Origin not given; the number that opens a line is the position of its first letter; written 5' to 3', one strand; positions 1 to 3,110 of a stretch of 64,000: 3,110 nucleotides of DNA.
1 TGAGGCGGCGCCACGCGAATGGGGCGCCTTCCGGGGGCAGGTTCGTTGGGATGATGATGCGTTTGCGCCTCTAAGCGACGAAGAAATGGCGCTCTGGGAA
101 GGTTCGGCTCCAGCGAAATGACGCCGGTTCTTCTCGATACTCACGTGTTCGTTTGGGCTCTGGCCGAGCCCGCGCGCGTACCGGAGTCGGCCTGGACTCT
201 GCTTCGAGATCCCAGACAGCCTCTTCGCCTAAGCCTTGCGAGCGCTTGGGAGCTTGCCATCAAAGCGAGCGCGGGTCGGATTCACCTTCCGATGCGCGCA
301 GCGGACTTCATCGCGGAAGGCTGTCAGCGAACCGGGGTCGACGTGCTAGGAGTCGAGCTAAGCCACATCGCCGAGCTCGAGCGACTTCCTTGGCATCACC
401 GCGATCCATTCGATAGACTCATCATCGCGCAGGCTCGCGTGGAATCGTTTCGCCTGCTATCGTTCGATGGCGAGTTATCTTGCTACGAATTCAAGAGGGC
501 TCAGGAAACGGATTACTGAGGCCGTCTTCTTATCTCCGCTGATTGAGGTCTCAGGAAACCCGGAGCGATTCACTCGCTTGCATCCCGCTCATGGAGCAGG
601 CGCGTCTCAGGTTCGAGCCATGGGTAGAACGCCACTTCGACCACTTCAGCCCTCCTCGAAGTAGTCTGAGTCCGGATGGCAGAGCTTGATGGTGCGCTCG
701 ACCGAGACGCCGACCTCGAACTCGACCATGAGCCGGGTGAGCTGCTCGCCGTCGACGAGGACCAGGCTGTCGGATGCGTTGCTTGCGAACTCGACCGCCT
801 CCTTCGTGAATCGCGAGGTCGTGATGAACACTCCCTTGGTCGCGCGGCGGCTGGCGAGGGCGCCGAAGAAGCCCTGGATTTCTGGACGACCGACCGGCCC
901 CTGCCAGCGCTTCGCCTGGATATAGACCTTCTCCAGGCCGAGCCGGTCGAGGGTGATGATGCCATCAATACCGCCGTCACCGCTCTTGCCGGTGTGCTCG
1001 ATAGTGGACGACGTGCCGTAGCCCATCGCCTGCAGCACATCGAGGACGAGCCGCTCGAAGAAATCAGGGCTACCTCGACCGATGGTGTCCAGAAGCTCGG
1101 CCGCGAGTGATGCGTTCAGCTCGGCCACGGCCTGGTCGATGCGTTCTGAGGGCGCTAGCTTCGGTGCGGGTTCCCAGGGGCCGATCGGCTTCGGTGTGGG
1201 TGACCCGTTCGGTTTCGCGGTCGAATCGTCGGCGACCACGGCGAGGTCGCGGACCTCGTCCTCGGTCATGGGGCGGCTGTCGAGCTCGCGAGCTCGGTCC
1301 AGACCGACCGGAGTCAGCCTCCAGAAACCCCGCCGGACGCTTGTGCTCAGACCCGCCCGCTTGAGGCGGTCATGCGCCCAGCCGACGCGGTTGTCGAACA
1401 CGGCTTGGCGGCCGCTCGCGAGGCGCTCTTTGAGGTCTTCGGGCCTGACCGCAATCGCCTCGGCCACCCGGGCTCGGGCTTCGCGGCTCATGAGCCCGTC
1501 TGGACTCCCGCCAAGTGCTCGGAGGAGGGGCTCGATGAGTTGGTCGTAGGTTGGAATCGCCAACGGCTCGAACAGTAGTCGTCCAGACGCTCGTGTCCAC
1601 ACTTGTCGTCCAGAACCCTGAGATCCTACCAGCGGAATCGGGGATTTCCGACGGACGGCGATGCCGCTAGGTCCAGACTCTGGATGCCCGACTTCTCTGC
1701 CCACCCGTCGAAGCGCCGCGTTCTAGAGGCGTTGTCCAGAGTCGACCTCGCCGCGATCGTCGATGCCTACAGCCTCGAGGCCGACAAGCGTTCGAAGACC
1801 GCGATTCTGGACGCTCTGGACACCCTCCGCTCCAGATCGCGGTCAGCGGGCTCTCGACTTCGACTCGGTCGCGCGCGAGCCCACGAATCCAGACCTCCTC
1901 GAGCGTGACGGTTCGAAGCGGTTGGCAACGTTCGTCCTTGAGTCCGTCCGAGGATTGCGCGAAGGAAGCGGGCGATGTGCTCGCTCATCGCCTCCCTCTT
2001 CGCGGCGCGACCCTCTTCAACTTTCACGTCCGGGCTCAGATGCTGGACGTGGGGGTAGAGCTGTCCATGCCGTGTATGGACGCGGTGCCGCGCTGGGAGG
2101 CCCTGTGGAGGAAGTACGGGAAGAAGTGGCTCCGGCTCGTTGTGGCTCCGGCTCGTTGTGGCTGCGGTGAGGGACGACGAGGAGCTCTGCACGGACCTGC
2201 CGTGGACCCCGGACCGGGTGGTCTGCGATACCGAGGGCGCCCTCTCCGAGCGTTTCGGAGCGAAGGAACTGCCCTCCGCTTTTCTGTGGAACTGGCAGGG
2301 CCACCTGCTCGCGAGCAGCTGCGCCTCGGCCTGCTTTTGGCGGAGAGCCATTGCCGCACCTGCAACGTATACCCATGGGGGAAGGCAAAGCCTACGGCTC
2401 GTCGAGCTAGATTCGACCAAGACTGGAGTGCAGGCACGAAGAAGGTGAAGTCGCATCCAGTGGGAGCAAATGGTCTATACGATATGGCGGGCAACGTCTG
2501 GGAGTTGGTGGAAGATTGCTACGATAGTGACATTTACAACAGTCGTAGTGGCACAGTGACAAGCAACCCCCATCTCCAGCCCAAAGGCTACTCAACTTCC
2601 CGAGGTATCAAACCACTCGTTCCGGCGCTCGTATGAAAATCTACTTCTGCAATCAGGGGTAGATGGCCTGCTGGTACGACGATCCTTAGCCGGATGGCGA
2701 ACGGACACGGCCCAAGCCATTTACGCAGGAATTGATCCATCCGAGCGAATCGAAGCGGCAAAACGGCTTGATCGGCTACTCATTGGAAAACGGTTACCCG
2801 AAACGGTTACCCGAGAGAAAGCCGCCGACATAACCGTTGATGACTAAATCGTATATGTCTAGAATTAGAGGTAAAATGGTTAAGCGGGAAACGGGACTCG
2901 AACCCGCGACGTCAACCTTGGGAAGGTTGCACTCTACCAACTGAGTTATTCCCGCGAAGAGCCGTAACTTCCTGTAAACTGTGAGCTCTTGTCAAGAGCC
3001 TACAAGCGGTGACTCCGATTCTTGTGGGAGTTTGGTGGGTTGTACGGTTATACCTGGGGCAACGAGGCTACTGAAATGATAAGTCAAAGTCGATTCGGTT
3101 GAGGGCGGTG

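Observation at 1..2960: Remnant integrative island at tRNA-Gly(CCC): VapBC-like toxin-antitoxin + Mrr endonuclease + broken redoxin/FGE gene + integrase tail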

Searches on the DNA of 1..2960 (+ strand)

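Call 30: search_dna_similar(query=window:1-2960:+, collection=plasmids, mode=distant, max_rows=10)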
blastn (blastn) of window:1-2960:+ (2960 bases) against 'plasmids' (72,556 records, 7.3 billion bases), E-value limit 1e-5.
Records with a match: 78; places in all: 151; records where one place covers at least 80% of the query: 0.
Best place of each record, by identity: 90-95% 6; 80-90% 65; 60-80% 7.
By first word of the organism name: Escherichia 12; Clostridioides 11; Bacillus 7; Salmonella 6; Klebsiella 4; Pseudomonas 3; Ralstonia 3; Acinetobacter 3; Alteromonas 2; Peribacillus 2; and 19 more.
By predicted mobility (MOB-suite, as given by PLSDB): non-mobilizable 67; mobilizable 7; conjugative 4.
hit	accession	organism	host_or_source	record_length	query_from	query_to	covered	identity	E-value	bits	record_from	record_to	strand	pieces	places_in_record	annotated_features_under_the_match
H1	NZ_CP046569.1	Dietzia sp. DQ12-45-1b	product water from oilfield,product ...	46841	806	1037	8%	67.9%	2e-9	73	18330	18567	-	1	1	restriction endonuclease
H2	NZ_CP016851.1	Pseudomonas sp. TMW 2.1634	cell culture,poultry meat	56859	853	984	4%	75.0%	2e-14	91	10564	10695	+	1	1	restriction endonuclease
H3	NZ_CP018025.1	Alteromonas mediterranea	seawater,seawater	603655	2873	2958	3%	88.4%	2e-20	109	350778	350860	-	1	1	none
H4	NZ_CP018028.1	Alteromonas mediterranea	seawater,seawater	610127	2873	2958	3%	88.4%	2e-20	109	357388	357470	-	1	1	none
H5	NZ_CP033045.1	Mesobacillus foraminis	cell culture,Red Sea lagoons-Mangrove ...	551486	2869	2958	3%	78.9%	6e-9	73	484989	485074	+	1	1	none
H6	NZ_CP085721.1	Peribacillus asahii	single cell,soil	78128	2872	2958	3%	81.6%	1e-11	81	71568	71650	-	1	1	none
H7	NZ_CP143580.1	Enterococcus faecalis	Homo sapiens,bacterial isolate,sonicate ...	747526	2874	2958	3%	81.2%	4e-11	79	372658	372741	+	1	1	none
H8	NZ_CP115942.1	Ralstonia syzygii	Musa sp.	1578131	2883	2956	3%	90.5%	3e-18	103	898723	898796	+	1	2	none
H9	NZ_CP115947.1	Ralstonia solanacearum MolK2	Musa sp.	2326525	2883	2956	3%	90.5%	3e-18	103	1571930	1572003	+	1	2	record has no annotation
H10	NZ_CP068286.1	Ralstonia syzygii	Musa balbisiana cultivar Kepok,banana ...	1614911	2883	2956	3%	90.5%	3e-18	103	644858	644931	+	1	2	record has no annotation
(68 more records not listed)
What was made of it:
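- Tried and rejected: Only short Mrr and tRNA matches (call 30).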

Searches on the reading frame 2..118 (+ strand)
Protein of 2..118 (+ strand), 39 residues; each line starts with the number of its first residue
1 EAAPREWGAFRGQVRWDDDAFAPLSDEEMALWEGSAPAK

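Call 6: search_protein_families(library=pfam, proteins=[window:2-118:+], max_evalue=1)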
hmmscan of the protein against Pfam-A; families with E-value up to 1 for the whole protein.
window:2-118:+ (39 aa): 0 families

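Call 14: search_protein_families(library=ncbifam, proteins=[window:2-118:+], max_evalue=1)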
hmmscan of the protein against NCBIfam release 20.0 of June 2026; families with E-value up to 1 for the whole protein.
window:2-118:+ (39 aa): 0 families

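Call 20: search_protein_families(library=phrogs, proteins=[window:2-118:+], max_evalue=1)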
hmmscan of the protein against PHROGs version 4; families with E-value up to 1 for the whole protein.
window:2-118:+ (39 aa): 1 family
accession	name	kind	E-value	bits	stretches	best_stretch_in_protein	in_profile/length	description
phrog_38202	-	unknown function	0.27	12.5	1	8-30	16-38/83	-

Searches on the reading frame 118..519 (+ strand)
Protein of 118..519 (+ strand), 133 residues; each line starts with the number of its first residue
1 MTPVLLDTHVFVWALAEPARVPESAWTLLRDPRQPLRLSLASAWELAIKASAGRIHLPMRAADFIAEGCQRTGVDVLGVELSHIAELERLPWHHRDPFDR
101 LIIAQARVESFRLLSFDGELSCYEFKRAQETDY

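Call 6: search_protein_families(library=pfam, proteins=[window:118-516:+], max_evalue=1)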
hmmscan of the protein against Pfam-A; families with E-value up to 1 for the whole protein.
window:118-516:+ (133 aa): 1 family
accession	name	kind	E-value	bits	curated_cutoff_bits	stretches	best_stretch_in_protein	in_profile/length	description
PF01850.27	PIN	-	1e-11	46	23.6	1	4-121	1-115/120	PIN domain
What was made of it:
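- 118..519 (+): Intact vapC (133-aa PIN-domain toxin), NCBI MBX2812257.1. Pfam PIN E=1e-11, profile positions 1-115 of 120 (call 6).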

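Call 8: find_encoding_contigs(protein=window:118-519:+, flank=10000, max_places=10)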
Protein window:118-519:+ (133 aa): no gene with exactly this product is on record in the collection.

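Call 14: search_protein_families(library=ncbifam, proteins=[window:118-516:+], max_evalue=1)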
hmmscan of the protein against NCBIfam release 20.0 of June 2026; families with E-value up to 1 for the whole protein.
window:118-516:+ (133 aa): 0 families

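Call 20: search_protein_families(library=phrogs, proteins=[window:118-516:+], max_evalue=1)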
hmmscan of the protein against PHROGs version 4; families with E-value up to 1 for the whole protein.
window:118-516:+ (133 aa): 0 families

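Call 25: list_cluster_members(proteins=[P0001, window:118-519:+])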
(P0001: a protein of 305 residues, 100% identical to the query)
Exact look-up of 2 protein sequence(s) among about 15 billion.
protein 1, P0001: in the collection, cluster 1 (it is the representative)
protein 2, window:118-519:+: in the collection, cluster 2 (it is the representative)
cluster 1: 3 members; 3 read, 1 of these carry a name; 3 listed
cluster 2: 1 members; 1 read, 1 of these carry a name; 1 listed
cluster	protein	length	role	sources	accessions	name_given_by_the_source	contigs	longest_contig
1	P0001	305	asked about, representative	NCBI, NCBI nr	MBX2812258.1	MAG: restriction endonuclease [Myxococcales bacterium] | restriction endonuclease [Myxococcales bacterium]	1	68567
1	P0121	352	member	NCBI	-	-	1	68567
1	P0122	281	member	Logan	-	-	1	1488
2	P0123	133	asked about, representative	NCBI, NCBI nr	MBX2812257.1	MAG: type II toxin-antitoxin system VapC family toxin [Myxococcales bacterium] | type II toxin-antitoxin system VapC family toxin [Myxococcales bacterium]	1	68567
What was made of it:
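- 118..519 (+): Exact NCBI record found (call 25).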

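Call 41: find_homologous_proteins(query=window:118-516:+, max_evalue=1e-10)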
Query window:118-516:+ (133 aa): 7270 proteins with E <= 1e-10 among 8000 candidates; the best 120 are listed.
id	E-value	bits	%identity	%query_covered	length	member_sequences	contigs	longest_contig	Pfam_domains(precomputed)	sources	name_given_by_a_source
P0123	2.1e-83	295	100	100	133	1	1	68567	PF01850.28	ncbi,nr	ncbi:MAG: type II toxin-antitoxin system VapC family toxin [Myxococcales bacterium]|nr:type II toxin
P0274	1.9e-66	240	83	97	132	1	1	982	PF01850.28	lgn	-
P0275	6.5e-66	238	81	98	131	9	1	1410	PF01850.28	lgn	-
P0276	1.4e-65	237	83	99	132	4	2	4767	PF01850.28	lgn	-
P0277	9.1e-51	189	66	96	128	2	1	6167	PF01850.28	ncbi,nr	ncbi:MAG: type II toxin-antitoxin system VapC family toxin [Deltaproteobacteria bacterium]|nr:type I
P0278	6.2e-50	187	65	96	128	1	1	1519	PF01850.28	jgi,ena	-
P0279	8.1e-50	186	66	96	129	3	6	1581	PF01850.28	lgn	-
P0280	1.0e-49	186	64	96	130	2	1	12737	PF01850.28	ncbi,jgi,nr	ncbi:MAG: type II toxin-antitoxin system VapC family toxin [Oligoflexia bacterium]|nr:type II toxin-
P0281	1.1e-49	186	65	96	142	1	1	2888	PF01850.28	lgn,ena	-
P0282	1.6e-49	185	65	97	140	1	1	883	PF01850.28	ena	-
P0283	2.5e-49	185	66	96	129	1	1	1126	PF01850.28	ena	-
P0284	3.8e-49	184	66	96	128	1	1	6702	PF01850.28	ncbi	-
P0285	7.9e-49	183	64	96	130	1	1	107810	PF01850.28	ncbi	-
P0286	3.9e-48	181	64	96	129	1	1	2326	PF01850.28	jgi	-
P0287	4.1e-48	181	61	97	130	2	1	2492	PF01850.28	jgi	-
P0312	1.5e-40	156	99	56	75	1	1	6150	PF01850.28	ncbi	-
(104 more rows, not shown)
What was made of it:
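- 118..519 (+): Homologues of 128-132 aa cover 96-99% of it (call 41).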

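Call 42: find_encoding_contigs(protein=P0312, flank=10000, max_places=5)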
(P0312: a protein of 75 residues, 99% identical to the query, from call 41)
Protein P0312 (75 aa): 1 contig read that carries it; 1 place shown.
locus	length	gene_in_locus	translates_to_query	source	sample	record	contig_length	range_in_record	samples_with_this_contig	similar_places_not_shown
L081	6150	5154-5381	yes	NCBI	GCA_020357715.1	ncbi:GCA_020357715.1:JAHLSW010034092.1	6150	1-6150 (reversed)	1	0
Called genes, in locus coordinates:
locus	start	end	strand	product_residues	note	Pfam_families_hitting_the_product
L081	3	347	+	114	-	?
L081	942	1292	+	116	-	-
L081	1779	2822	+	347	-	-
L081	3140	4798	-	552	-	PF13517:FG-GAP_3 (faint), PF01839:FG-GAP (faint)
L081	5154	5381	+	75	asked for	PF01850:PIN (weak)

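Call 43: find_encoding_contigs(protein=P0276, flank=6000, max_places=4)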
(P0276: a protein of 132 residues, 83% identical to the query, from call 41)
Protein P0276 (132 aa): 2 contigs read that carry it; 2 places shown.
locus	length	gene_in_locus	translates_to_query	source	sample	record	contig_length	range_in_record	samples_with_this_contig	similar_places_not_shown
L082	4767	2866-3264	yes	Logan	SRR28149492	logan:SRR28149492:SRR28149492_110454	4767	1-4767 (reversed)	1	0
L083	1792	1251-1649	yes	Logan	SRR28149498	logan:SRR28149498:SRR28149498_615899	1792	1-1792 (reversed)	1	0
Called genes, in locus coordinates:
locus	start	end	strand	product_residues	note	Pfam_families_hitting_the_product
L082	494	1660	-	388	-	PF13784:Fic_N, PF02661:Fic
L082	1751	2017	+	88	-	-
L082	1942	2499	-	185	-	PF05685:Uma2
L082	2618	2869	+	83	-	PF02604:PhdYeFM_antitox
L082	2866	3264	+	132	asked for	PF01850:PIN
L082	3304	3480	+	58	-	-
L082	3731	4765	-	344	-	?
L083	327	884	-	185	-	PF05685:Uma2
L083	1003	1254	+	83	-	PF02604:PhdYeFM_antitox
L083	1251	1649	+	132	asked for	PF01850:PIN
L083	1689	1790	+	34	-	?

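Call 53: search_protein_families(library=padloc, proteins=[window:118-516:+], max_evalue=1)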
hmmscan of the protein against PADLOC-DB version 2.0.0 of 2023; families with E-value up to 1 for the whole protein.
window:118-516:+ (133 aa): 0 families
